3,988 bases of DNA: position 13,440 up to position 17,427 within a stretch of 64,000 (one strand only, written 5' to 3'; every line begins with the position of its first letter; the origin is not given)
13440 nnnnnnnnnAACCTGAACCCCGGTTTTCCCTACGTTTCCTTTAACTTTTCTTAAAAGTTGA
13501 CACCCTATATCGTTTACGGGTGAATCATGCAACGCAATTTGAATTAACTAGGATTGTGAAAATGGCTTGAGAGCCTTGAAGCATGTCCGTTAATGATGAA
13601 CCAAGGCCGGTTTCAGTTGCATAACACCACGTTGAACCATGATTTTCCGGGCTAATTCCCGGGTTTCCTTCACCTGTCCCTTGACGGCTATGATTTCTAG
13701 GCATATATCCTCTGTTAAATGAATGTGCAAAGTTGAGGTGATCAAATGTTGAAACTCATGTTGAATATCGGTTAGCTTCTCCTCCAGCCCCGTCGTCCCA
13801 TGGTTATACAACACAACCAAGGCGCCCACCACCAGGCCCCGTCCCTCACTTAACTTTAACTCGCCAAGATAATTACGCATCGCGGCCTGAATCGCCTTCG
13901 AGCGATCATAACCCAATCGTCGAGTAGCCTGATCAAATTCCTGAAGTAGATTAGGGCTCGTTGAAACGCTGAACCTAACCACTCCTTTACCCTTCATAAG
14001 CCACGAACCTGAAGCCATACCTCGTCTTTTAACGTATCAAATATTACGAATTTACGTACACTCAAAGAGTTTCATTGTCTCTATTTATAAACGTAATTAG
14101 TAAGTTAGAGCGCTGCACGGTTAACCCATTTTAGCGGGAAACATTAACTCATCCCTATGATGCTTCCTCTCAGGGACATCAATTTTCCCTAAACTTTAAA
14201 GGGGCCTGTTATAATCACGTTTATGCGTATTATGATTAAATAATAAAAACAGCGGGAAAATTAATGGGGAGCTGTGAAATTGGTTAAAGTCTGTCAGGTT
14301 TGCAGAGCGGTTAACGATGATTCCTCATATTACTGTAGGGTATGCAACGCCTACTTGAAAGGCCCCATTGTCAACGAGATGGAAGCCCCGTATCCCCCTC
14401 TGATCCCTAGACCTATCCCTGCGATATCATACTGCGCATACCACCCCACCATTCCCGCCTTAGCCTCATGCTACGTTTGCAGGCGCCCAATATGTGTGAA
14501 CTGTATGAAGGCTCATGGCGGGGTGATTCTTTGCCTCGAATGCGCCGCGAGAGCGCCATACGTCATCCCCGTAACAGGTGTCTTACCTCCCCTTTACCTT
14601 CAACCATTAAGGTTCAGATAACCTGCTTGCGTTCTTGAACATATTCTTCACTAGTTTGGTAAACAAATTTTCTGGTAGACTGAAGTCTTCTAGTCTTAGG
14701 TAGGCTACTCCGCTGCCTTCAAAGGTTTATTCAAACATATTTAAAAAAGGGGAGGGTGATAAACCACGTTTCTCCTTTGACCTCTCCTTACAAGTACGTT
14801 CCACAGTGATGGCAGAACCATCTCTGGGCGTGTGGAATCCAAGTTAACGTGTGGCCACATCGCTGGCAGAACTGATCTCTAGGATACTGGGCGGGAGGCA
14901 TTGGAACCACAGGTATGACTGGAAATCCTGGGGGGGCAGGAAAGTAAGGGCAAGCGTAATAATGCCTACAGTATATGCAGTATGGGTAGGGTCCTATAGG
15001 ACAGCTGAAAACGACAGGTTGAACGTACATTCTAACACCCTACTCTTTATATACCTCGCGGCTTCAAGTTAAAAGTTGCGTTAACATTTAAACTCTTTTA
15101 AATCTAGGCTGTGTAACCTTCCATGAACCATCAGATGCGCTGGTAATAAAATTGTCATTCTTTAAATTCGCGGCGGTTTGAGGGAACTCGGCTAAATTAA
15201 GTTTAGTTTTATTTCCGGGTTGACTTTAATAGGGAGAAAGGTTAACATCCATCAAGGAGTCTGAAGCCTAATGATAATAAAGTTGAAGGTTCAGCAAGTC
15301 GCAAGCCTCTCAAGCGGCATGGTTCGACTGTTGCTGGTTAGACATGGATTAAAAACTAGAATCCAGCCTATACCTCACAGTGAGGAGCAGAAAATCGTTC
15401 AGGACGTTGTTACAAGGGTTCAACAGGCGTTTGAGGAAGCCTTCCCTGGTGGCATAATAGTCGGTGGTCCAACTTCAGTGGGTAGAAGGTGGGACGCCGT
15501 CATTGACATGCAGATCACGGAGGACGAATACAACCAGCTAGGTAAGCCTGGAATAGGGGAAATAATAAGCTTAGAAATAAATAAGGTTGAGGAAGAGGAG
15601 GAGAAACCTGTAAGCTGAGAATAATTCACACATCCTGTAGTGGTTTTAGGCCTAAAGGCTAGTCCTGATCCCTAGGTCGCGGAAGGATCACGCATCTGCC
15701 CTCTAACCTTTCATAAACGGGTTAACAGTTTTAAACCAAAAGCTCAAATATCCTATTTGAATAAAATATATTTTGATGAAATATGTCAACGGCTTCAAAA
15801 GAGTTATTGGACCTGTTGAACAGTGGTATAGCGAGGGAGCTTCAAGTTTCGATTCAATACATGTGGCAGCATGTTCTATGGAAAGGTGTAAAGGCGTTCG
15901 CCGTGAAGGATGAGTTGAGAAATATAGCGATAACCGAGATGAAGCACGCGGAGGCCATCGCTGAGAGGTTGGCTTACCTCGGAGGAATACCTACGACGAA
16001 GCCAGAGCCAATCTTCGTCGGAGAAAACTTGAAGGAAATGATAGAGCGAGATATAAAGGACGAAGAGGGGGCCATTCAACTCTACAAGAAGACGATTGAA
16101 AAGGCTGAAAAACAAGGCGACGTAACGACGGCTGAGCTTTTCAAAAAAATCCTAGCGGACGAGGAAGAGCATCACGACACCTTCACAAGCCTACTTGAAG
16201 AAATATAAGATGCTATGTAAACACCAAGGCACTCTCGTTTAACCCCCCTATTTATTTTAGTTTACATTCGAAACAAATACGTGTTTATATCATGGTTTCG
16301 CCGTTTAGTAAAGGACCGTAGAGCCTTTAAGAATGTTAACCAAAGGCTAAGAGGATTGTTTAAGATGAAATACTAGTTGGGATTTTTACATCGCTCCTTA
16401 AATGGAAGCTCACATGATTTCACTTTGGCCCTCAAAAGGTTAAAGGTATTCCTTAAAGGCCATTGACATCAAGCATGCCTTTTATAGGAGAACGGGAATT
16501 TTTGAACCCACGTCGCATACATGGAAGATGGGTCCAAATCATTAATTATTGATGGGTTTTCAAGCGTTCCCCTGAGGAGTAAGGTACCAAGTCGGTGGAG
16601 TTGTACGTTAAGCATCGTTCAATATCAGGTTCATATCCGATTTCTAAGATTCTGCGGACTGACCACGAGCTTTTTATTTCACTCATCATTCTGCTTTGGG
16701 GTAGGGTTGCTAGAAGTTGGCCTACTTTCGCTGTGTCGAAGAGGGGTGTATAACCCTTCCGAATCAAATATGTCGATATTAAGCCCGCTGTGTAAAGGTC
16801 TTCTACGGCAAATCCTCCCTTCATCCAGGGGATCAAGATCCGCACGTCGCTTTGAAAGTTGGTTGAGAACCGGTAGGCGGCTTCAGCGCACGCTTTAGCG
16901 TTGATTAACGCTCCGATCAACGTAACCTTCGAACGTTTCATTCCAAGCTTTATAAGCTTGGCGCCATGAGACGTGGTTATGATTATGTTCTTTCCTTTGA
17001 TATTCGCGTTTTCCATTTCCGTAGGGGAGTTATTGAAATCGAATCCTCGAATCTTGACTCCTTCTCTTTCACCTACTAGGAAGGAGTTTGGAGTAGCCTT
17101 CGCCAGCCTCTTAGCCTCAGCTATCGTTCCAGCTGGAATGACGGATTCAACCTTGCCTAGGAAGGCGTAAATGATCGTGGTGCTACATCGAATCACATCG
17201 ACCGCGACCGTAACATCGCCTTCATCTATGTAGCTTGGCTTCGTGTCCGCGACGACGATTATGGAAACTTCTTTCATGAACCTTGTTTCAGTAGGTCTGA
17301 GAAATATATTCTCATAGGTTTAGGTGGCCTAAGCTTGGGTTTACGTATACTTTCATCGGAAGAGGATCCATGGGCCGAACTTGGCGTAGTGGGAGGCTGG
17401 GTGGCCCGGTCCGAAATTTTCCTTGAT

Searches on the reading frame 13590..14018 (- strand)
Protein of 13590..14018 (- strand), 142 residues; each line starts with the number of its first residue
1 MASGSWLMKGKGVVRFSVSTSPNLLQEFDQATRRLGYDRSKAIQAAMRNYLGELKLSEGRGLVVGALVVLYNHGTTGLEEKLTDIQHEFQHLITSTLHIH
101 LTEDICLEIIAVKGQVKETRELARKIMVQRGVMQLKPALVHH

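Call 4: search_protein_families(library=pfam, proteins=[window:13590-14018:-], max_evalue=0.01)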
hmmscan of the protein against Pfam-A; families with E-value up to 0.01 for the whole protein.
window:13590-14018:- (142 aa): 2 families
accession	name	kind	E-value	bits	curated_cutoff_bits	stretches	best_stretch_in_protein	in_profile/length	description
PF08753.17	NikR_C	-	4e-27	94.7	22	1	64-138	1-75/77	NikR C terminal nickel binding domain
PF01402.27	RHH_1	-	0.0086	16.4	20.5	0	15-52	1-38/39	Ribbon-helix-helix protein, copG family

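Call 5: search_protein_families(library=ncbifam, proteins=[window:13590-14018:-], max_evalue=0.01)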
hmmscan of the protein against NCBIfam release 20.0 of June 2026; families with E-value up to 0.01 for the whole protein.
window:13590-14018:- (142 aa): 5 families
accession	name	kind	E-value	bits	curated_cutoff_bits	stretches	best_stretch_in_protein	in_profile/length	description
NF002169.0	PRK01002.1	subfamily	5e-35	120.5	111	1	13-136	4-129/141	nickel responsive regulator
NF003381.0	PRK04460.1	equivalog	1e-29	103.4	105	1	12-134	3-126/139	nickel-responsive transcriptional regulator NikR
NF002815.0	PRK02967.1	equivalog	7e-26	90.9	83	1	15-133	3-123/139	nickel-responsive transcriptional regulator NikR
TIGR02793.1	nikR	equivalog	7.3e-23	81.3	175.45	1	17-133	4-121/129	nickel-responsive transcriptional regulator NikR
NF001884.0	PRK00630.1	subfamily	2.1e-21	76.6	119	1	11-133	8-134/148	nickel responsive regulator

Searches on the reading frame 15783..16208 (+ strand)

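Call 34: search_protein_families(library=pfam, proteins=[window:15783-16208:+], max_evalue=0.0001)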
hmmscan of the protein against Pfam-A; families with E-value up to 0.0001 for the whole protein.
window:15783-16208:+ (141 aa): 2 families
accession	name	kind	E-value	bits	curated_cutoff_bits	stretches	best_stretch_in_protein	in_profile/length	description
PF00210.30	Ferritin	-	4.2e-31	108.2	24.5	1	10-141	2-139/142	Ferritin-like domain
PF02915.23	Rubrerythrin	-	2.1e-09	38.3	22.8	1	13-137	4-136/137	Rubrerythrin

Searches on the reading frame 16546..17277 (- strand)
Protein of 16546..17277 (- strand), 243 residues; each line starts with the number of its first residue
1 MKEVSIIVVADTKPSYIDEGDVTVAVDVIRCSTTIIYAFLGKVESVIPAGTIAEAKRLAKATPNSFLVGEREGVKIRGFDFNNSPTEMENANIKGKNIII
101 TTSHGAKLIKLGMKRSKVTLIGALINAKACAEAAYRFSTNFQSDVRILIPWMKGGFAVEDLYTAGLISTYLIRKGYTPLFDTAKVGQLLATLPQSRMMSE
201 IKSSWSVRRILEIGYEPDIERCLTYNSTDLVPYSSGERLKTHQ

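Call 34: search_protein_families(library=pfam, proteins=[window:16546-17277:-], max_evalue=0.0001)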
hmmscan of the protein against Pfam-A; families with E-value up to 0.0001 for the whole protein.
window:16546-17277:- (243 aa): 1 family
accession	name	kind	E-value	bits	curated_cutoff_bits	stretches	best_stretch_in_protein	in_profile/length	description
PF04029.19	2-ph_phosp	-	6.1e-50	169.9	26.4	1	18-234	11-223/226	2-phosphosulpholactate phosphatase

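Call 38: search_protein_families(library=ncbifam, proteins=[window:16546-17277:-], max_evalue=0.00001)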
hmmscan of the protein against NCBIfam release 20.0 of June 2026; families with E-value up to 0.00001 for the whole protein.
window:16546-17277:- (243 aa): 8 families
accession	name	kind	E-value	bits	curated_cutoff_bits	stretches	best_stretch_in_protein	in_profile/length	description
NF002054.0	PRK00886.1-3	equivalog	1.2e-38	132.9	330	1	21-233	20-229/241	2-phosphosulfolactate phosphatase family protein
TIGR00298.1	TIGR00298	equivalog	1.2e-37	129.8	175.05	1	23-233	2-207/216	2-phosphosulfolactate phosphatase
NF002057.0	PRK00886.1-6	equivalog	1.7e-35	122.3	235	1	16-233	10-216/228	2-phosphosulfolactate phosphatase family protein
NF002055.0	PRK00886.1-4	equivalog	1.5e-33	116.3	345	1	4-239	3-233/236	2-phosphosulfolactate phosphatase family protein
NF010700.0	PRK14100.1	equivalog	6.2e-28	97.6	332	1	20-235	16-225/237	2-phosphosulfolactate phosphatase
NF002052.0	PRK00886.1-1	equivalog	6.7e-25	88.1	440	1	21-233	20-228/239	2-phosphosulfolactate phosphatase family protein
NF002053.0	PRK00886.1-2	equivalog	1.7e-21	76.6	319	1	5-233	4-233/243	2-phosphosulfolactate phosphatase family protein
NF002056.0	PRK00886.1-5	equivalog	3.5e-19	69.1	323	1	20-233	18-232/243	2-phosphosulfolactate phosphatase family protein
